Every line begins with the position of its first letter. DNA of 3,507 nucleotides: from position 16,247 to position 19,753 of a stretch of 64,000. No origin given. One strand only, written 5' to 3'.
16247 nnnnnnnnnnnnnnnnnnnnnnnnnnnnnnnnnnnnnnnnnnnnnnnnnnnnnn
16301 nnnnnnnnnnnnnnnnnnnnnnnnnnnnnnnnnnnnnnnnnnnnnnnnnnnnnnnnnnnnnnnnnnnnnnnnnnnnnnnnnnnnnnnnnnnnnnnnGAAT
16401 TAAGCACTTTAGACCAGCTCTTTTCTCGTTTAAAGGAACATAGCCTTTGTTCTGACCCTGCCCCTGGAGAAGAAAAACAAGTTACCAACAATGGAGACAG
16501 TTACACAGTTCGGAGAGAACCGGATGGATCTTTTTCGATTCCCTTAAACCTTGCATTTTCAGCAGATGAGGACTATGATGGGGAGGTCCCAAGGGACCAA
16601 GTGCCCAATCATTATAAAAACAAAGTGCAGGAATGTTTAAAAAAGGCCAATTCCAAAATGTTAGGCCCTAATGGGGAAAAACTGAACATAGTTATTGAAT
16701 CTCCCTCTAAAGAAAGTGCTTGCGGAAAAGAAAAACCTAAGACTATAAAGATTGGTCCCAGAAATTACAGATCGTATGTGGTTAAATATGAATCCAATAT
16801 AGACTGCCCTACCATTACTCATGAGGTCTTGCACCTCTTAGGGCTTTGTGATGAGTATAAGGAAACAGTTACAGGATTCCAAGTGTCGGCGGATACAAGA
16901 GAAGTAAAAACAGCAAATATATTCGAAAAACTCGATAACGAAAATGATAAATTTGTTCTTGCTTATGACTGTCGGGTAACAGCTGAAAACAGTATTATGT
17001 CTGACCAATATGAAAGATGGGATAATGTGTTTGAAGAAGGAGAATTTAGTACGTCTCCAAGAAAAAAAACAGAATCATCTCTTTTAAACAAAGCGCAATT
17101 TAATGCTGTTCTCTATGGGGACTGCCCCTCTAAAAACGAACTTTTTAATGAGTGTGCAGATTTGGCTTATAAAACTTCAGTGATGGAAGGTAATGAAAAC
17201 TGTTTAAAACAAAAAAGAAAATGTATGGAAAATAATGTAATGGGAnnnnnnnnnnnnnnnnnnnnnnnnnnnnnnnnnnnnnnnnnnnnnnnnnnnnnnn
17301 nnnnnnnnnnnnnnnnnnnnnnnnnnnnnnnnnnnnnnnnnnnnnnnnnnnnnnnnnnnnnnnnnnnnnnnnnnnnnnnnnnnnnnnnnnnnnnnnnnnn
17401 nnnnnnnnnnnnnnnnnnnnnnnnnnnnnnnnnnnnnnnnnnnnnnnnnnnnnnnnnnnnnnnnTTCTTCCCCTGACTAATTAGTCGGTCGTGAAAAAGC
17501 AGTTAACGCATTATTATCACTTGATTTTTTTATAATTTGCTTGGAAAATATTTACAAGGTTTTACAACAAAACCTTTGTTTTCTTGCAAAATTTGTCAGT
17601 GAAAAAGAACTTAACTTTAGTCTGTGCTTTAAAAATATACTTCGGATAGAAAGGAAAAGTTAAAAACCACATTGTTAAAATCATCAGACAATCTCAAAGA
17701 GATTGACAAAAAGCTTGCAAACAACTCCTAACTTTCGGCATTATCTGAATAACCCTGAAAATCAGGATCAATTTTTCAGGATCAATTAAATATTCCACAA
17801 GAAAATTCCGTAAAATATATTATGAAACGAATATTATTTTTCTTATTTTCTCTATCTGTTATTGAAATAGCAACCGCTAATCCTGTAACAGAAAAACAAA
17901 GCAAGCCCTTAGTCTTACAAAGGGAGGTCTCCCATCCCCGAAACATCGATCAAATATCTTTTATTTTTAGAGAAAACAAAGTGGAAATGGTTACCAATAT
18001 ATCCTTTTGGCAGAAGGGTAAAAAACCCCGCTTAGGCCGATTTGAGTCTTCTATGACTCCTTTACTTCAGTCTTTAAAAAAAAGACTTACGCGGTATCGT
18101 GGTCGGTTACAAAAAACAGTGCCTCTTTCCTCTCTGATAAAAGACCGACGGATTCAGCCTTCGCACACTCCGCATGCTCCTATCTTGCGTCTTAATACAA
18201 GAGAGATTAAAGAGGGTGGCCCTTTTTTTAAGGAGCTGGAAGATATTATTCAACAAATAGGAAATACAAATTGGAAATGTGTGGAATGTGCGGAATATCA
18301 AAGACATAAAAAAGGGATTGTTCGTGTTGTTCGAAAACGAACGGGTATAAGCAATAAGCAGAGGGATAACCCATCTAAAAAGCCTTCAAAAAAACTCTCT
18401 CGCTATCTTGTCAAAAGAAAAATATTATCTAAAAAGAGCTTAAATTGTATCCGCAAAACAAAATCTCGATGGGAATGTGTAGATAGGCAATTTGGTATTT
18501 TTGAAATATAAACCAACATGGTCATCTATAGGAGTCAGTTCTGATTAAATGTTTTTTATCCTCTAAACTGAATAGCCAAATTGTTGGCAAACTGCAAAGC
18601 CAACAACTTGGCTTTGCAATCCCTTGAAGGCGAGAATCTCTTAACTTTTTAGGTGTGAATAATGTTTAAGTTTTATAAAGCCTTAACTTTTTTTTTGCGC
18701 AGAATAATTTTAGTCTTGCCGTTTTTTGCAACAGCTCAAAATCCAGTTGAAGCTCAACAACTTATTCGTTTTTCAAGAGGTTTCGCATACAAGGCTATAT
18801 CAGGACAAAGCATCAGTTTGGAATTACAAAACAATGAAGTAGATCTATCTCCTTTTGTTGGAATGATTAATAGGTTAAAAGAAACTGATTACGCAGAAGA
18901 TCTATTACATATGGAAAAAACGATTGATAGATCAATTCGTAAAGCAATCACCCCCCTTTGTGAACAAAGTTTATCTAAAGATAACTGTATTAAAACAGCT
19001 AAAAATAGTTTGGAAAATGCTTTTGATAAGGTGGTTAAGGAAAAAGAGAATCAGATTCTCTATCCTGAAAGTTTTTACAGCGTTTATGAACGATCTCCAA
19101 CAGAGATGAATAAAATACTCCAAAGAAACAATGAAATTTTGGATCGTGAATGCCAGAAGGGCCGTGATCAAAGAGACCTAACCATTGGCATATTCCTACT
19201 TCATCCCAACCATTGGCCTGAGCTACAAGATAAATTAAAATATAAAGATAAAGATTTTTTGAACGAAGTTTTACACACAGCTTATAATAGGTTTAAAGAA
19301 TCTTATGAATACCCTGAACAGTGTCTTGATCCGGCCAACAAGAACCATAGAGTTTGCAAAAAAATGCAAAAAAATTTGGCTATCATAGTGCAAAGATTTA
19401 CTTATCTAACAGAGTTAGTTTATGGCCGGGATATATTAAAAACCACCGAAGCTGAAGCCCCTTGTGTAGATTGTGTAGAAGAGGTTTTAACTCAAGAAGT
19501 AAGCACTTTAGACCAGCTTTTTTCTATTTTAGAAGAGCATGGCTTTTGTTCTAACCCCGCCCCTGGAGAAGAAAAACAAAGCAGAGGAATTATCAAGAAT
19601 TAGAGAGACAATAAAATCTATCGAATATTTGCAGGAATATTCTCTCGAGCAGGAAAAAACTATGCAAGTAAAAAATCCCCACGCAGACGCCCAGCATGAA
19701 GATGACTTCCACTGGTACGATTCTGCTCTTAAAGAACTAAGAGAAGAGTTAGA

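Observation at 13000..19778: Three tandem cassettes of a secreted HExxH protein family with variable heads and near-identical tails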

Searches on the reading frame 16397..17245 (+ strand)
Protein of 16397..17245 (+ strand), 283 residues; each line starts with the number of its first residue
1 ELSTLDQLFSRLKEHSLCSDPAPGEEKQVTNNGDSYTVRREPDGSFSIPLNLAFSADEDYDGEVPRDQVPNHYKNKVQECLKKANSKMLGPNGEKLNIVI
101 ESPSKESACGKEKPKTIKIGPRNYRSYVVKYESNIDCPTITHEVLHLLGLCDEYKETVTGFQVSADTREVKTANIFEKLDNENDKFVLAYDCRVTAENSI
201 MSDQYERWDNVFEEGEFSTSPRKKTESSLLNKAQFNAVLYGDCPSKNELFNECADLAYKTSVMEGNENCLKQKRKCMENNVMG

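Call 47: predict_structure(alignment_id=A2)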
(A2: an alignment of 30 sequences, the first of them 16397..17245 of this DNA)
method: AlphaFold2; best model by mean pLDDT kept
length: 283 residues; sequences in the alignment: 30
mean_pLDDT: 90.9   pTM: 0.88
mean pLDDT of the five models: 90.9, 90.3, 87.3, 86.8, 84.5
residues with pLDDT >= 90: 224; 70-90: 36; 50-70: 21; < 50: 2
segments of 3 or more residues with pLDDT < 50: none
pLDDT, mean of each block of 10 residues (from residue 1): 76 84 94 92 97 97 97 98 97 95 60 88 95 98 98 95 95 93 95 95 94 65 79 95 90 95 96 95 79
secondary structure, 60 per line:
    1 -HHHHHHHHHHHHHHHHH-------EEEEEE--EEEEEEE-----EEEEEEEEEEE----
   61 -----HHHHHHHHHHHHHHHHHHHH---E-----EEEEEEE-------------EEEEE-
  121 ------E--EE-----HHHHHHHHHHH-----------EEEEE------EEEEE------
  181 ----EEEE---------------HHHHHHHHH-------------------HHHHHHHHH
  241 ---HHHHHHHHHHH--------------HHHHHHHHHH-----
elements in order: H2-18 E26-31 E34-40 E46-56 H66-85 E95-101 E115-119 H137-147 E159-163 E170-174 E185-188 H204-212 H232-240 H244-254 H269-278
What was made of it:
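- On Metzincin clan (MA(M)): The secondary-structure order of a confident model (pLDDT 90.9) fits (call 47).
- Its element order is beta strands, long helix, beta, beta, beta, HExxH helix, beta-ribbon, Met, helix (call 47).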

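Call 50: fold_search(model_id=the predicted structure, library=pdb)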
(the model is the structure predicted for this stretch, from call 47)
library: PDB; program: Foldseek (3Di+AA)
matches with E <= 10: 211; with E <= 0.001: 0
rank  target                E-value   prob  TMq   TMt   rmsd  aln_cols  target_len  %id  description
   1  1ts4_A                4.6e-02  0.15  0.14  0.19  18.8       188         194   15  Q139K MUTANT OF TOXIC SHOCK SYNDROME TOXIN-1 FROM S. AUREUS (released 1998-12-16)
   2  3tss                  1.1e-01  0.12  0.14  0.20  19.0       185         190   14  TOXIC SHOCK SYNDROME TOXIN-1 TETRAMUTANT, P2(1) CRYSTAL FORM (released 1997-12-24)
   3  4ohj_B                1.4e-01  0.10  0.13  0.18  19.9       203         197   15  Crystal structure of toxic shock syndrome toxin-1 (TSST-1) from Staphylococcus aureus (released 2014-02-05)
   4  6o38_F                1.5e-01  0.20  0.27  0.15  14.3       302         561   12  Structure of a chaperone-substrate complex (released 2019-07-24)
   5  9jvt_v                1.5e-01  0.06  0.13  0.11  18.9       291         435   11  Structure of the C-terminal 4 domains (V4-V6-HP) villin bound to an actin (released 2025-10-15)
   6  6o38_A                1.6e-01  0.30  0.23  0.13  12.4       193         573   14  Structure of a chaperone-substrate complex (released 2019-07-24)
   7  1aw7_A                2.5e-01  0.09  0.14  0.19  19.1       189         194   15  Q136A MUTANT OF TOXIC SHOCK SYNDROME TOXIN-1 FROM S. AUREUS (released 1998-10-28)
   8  2ij0_A                2.8e-01  0.08  0.14  0.19  18.5       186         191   14  Structural basis of T cell specificity and activation by the bacterial superantigen toxic shock syndrome toxin-1 (released 2007-02-20)
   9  1ts5_A                3.4e-01  0.08  0.14  0.18  19.8       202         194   14  I140T MUTANT OF TOXIC SHOCK SYNDROME TOXIN-1 FROM S. AUREUS (released 1998-12-16)
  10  4ohj_A                3.6e-01  0.08  0.14  0.19  19.1       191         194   15  Crystal structure of toxic shock syndrome toxin-1 (TSST-1) from Staphylococcus aureus (released 2014-02-05)
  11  2qil_A                4.3e-01  0.07  0.14  0.18  19.2       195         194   14  TOXIC SHOCK SYNDROME TOXIN-1 AT 2.07 A RESOLUTION (released 1997-08-12)
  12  1qil_A                5.1e-01  0.07  0.14  0.19  19.6       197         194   15  INACTIVE MUTANT TOXIC SHOCK SYNDROME TOXIN-1 AT 2.5 A (released 1997-08-12)
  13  4ic1_D                7.8e-01  0.04  0.10  0.12  14.2       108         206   14  Crystal structure of SSO0001 (released 2013-01-16)
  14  1ts2_A                9.4e-01  0.05  0.14  0.19  19.0       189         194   14  T128A MUTANT OF TOXIC SHOCK SYNDROME TOXIN-1 FROM S. AUREUS (released 1998-12-16)
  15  1nnw_A                9.9e-01  0.03  0.08  0.09  16.7       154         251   12  hypothetical protein from Pyrococcus furiosus Pfu-1218608 (released 2003-02-11)
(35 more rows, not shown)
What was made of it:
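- Tried and rejected: With the domain model it returned nothing significant (call 50).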

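Call 54: search_solved_structures(query=A2, max_evalue=10, show_alignments=4)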
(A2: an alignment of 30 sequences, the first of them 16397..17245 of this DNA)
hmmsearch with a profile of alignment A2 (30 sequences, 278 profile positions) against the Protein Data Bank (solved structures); distinct sequences matched with E-value up to 10: 0.

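Call 55: search_protein_families(library=pfam, alignment_id=A2, max_evalue=10)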
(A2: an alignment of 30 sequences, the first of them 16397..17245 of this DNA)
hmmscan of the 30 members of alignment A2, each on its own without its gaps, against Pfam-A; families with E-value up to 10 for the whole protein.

A. member 1, window:16397-17245:+ (283 aa): 1 family
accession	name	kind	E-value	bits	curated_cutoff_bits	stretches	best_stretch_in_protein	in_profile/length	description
PF09471.16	Peptidase_M64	-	0.085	12.4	26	1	140-215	146-222/302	IgA Peptidase M64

B. families by the number of members that match (of 30 scanned): 14 families
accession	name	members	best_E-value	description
PF01400.30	Astacin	3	0.0014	Astacin (Peptidase family M12A)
PF09471.16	Peptidase_M64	2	0.02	IgA Peptidase M64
PF13583.11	Reprolysin_4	1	0.0096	Metallo-peptidase family M12B Reprolysin-like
PF18540.6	DUF5626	1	0.013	Domain of unknown function (DUF5626)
PF08534.16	Redoxin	1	0.056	Redoxin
PF05547.17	Peptidase_M6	1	0.059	Immune inhibitor A peptidase M6, catalytic domain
PF15306.11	LIN37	1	0.068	LIN37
PF00578.27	AhpC-TSA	1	0.083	AhpC/TSA family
PF17391.7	Urocanase_N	1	0.085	Urocanase N-terminal domain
PF05114.20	MbnB_TglH_ChrH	1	0.1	RiPP precursor modification enzyme MbnB/TglH/ChrH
PF08070.16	DTHCT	1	0.1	DTHCT (NUC029) region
PF14401.11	RLAN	1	0.13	RimK-like ATPgrasp N-terminal domain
PF02031.22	Peptidase_M7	1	0.15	Streptomyces extracellular neutral proteinase (M7) family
PF11271.13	PorA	1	0.3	Porin PorA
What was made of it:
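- On Igalysin family M64 (PF09471): 12.4 bits, E 0.085 (call 55).
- On Snapalysin family M7 (PF02031): Pfam gives E 0.15 in 1 of 30 members (call 55).
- Closest known: Igalysins. Same: The window protein's residues 140-215 of the domain give a weak M64 hit (E 0.085, call 55).
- Closest known: Snapalysins. Different: The Pfam M7 hit is negligible (E 0.15 in 1 of 30 members, call 55).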

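Call 62: search_protein_representatives(alignment_id=A2)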
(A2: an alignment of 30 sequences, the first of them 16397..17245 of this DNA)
Query: 30 sequences, 278 profile positions. Proteins with E-value up to 0.001 (for the whole library): 935; up to 1e-10: 845; up to 1e-30: 330. The best 150 are listed.
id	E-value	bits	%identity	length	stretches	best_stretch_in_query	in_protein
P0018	3.1e-123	426.8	-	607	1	3-277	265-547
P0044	7.6e-116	402.6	-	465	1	2-277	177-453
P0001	7.3e-115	399.4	-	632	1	2-278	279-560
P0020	8.5e-115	399.1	-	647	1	2-278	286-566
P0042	3.2e-114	397.3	-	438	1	13-278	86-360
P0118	5.2e-114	396.6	-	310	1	9-277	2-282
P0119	8.7e-114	395.8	-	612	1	3-277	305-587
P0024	1.4e-112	391.8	-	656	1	2-278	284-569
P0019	6.4e-112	389.7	-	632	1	2-278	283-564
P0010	4.8e-111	386.8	-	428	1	2-278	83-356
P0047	1.2e-109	382.3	-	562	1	2-274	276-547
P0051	5.6e-109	380.1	-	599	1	3-278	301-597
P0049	2.5e-107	374.7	-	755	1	3-278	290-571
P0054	6.8e-107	373.2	-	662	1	4-277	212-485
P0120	3.2e-106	371.0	-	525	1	2-277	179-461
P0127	3.9e-99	347.8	-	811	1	4-278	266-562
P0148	5.4e-77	275.1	-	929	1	13-278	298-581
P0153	2.0e-75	270.0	-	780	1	9-277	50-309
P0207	3.8e-50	187.1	-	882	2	2-213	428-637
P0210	2.3e-49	184.5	-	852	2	4-222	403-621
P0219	1.2e-46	175.6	-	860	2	6-216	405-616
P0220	2.4e-45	171.4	-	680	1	5-266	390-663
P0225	9.2e-43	162.8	-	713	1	7-271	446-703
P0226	5.2e-42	160.4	-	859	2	3-220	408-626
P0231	5.3e-41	157.1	-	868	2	5-215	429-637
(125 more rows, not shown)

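Call 77: search_protein_families(library=pfam, proteins=[P0207, P0210, P0219, P0226, P0231, P0225, P0220, P0148, P0153, P0127], max_evalue=0.1)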
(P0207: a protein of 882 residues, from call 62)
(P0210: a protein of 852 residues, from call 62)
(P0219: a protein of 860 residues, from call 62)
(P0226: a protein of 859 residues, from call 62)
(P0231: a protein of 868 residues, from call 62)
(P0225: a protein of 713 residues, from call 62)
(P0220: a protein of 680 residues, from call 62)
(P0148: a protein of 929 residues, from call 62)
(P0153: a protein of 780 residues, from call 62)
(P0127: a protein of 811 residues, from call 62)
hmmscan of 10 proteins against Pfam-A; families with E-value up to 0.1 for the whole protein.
P0207 (882 aa): 1 family
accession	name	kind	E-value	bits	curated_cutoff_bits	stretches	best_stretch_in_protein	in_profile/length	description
PF01400.30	Astacin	-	0.00035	20.7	22.5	1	566-652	79-162/189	Astacin (Peptidase family M12A)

P0210 (852 aa): 1 family
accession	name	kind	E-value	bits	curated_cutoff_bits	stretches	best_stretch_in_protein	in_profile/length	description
PF01400.30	Astacin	-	0.071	13.2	22.5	0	538-617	79-152/189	Astacin (Peptidase family M12A)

P0219 (860 aa): 0 families

P0226 (859 aa): 1 family
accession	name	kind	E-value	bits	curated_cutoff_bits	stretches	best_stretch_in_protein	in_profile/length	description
PF12348.14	CLASP_N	-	0.0065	16.5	27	1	59-127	141-206/227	CLASP N terminal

P0231 (868 aa): 0 families

P0225 (713 aa): 0 families

P0220 (680 aa): 0 families

P0148 (929 aa): 0 families

P0153 (780 aa): 2 families
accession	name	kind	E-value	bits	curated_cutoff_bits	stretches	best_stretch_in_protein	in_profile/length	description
PF17035.10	BET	-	2.4e-06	28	24.5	1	357-391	2-34/64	Bromodomain extra-terminal - transcription regulation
PF09278.17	MerR-DNA-bind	-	0.013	16.5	25.4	1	514-563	15-63/65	MerR, DNA binding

P0127 (811 aa): 1 family
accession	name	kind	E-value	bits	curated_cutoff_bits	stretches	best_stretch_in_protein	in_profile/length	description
PF14318.11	Mononeg_mRNAcap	-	0.0047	16.8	22.2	1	554-628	40-112/241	Mononegavirales mRNA-capping region V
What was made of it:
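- Closest known: Astacins. Same: It is also the strongest sub-threshold Pfam hit, with a distant member at 20.7 bits against a 22.5 cut-off (calls 55, 77).
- A distant member scores 20.7 bits on Astacin, against a 22.5 cut-off (call 77).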

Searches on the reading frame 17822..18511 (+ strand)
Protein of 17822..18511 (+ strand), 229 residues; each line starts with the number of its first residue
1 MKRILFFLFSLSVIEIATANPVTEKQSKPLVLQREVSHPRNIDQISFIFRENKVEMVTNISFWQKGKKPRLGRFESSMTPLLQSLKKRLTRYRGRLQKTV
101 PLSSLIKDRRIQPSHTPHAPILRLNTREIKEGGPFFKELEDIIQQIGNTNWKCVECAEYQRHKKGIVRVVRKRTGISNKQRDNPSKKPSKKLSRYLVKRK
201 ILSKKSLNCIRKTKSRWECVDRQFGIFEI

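Call 4: search_protein_families(library=pfam, proteins=[window:17822-18511:+], max_evalue=0.1)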
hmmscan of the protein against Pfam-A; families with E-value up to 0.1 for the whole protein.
window:17822-18511:+ (229 aa): 0 families

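Call 13: search_protein_families(library=ncbifam, proteins=[window:17822-18511:+], max_evalue=0.1)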
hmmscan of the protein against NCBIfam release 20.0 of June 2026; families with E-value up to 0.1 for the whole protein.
window:17822-18511:+ (229 aa): 1 family
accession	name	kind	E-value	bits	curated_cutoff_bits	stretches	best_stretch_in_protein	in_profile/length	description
TIGR03072.1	release_prfH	equivalog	0.0096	15.5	166.65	1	166-219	129-182/200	peptide chain release factor H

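Call 73: find_homologous_proteins(query=window:17822-18511:+, max_evalue=0.001)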
Query window:17822-18511:+ (229 aa): 19 proteins with E <= 0.001 among 218 candidates.
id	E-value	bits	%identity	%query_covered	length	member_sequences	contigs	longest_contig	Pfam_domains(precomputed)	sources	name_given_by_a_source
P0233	5.5e-146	502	100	100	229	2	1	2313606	-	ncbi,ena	-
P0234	4.4e-114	398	81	100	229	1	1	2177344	-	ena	-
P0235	7.3e-113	394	79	100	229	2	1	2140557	-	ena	-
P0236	1.6e-103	363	74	100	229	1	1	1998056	-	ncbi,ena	-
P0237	1.8e-103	363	67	100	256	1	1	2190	-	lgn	-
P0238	2.6e-101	356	72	100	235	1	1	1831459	-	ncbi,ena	-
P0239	1.9e-83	298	64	99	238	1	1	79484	-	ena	-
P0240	3.6e-76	274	60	93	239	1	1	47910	-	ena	-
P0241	5.6e-58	214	54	88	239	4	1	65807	-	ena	-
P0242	5.2e-56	208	54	88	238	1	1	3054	-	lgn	-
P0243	2.2e-53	199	46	99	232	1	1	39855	-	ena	-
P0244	2.4e-53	199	49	88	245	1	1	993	-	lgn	-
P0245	1.5e-52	197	46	100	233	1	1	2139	-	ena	-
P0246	1.3e-51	194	45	98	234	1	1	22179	-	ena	-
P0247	5.0e-51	192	47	98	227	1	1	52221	-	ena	-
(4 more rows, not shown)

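Call 74: search_solved_structures(query=window:17822-18511:+, max_evalue=10)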
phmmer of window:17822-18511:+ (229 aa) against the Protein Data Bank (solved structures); distinct sequences matched with E-value up to 10: 1.
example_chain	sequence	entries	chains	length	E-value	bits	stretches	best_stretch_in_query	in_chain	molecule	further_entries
2yuu_A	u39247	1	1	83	1.8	11.6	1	135-184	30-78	Protein kinase C delta type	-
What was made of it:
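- Closest known: Protease-inhibitor gene pairs of secreted metzincins. Different: There is no sequence or structural similarity to any known inhibitor (calls 4, 74).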

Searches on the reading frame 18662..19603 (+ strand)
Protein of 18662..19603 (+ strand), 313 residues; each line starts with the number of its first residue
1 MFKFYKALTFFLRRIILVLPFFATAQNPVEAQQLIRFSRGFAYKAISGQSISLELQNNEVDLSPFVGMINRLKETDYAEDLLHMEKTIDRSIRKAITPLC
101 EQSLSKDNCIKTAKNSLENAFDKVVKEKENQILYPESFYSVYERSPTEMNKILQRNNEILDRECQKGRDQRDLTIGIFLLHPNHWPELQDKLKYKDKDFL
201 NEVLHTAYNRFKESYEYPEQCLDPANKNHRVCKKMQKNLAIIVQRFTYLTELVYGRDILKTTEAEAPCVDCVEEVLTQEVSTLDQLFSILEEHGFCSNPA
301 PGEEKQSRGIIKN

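Call 4: search_protein_families(library=pfam, proteins=[window:18662-19603:+], max_evalue=0.1)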
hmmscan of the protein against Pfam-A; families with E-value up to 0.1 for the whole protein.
window:18662-19603:+ (313 aa): 1 family
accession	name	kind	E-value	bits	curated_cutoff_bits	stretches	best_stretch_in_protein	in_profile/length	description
PF19300.4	BPD_transp_1_N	-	0.018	15.6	23.8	1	230-270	50-90/114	Binding-prot-dependent transport system membrane comp, N-term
